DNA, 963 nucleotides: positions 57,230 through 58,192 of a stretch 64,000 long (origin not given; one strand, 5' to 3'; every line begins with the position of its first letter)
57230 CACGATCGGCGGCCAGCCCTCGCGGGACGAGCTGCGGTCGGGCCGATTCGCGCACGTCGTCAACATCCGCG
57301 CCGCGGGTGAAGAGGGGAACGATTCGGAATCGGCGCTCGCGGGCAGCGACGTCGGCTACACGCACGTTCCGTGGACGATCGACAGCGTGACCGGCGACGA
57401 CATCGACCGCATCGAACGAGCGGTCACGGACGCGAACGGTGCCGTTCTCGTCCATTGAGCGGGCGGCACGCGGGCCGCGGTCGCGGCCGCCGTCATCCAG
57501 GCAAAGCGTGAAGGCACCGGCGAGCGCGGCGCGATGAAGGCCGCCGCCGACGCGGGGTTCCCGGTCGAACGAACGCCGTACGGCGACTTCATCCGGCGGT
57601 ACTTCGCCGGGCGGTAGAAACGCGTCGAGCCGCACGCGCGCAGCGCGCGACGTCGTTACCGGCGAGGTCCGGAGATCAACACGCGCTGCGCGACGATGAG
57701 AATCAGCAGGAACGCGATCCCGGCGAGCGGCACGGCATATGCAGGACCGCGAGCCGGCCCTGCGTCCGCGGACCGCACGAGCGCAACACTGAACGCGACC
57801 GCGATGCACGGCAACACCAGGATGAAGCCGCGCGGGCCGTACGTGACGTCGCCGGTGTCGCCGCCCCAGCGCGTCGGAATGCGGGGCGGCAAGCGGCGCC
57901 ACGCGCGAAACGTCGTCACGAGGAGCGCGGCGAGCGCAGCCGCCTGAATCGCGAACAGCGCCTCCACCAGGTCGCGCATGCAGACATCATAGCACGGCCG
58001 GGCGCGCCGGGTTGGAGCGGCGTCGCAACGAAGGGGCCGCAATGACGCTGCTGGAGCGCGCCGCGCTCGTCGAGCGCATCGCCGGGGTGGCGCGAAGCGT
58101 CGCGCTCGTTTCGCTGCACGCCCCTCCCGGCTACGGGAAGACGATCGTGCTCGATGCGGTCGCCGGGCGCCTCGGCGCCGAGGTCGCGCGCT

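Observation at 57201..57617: Probable selenoprotein: DUF442/PTP-like enzyme with UGA at the catalytic Cys and a SECIS hairpin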

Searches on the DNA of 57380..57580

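Call 65: search_rna_families(source=window, start=57380, end=57580, threshold=evalue, max_evalue=10)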
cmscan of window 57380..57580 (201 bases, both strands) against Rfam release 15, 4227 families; matches with E-value up to 10: 6.
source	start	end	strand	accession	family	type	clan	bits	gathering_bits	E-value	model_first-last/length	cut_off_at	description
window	57420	57491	+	RF02829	Scr4115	Gene; sRNA;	-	16.6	58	5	1-109/109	no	Streptomyces RNA 4115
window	57426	57458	+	RF01059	mir-598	Gene; miRNA;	-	15.1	69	1.5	1-80/80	no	mir-598 microRNA precursor family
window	57530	57567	-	RF03746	mir-2318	Gene; miRNA;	-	13.9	90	3.4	1-79/79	no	mir-2318 microRNA precursor family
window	57392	57456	+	RF02241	Xoo2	Gene; sRNA;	-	12.1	45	4.4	1-78/78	no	Xanthomonadaceae sRNA Xoo2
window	57490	57540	-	RF02132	HOXB13-AS1_1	Gene; lncRNA;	-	11.5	60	2.1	85-136/136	no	HOXB13 antisense RNA 1 conserved region 1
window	57528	57553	+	RF01151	snoU82P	Gene; snRNA; snoRNA; CD-box;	-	8.6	42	6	1-55/55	no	Small nucleolar RNA U82P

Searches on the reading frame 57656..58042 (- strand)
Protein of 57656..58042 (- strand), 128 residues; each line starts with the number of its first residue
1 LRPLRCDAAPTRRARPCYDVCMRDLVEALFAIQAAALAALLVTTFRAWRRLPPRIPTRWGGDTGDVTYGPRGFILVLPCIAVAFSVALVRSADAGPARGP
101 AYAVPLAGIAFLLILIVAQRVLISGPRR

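Call 73: search_protein_families(library=pfam, proteins=[window:57656-58042:-], max_evalue=0.01)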
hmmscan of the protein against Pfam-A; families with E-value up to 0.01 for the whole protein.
window:57656-58042:- (128 aa): 1 family
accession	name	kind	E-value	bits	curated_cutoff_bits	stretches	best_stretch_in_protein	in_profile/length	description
PF07853.16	DUF1648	-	3.2e-05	23.9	28.7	1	37-81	3-48/49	Domain of unknown function (DUF1648)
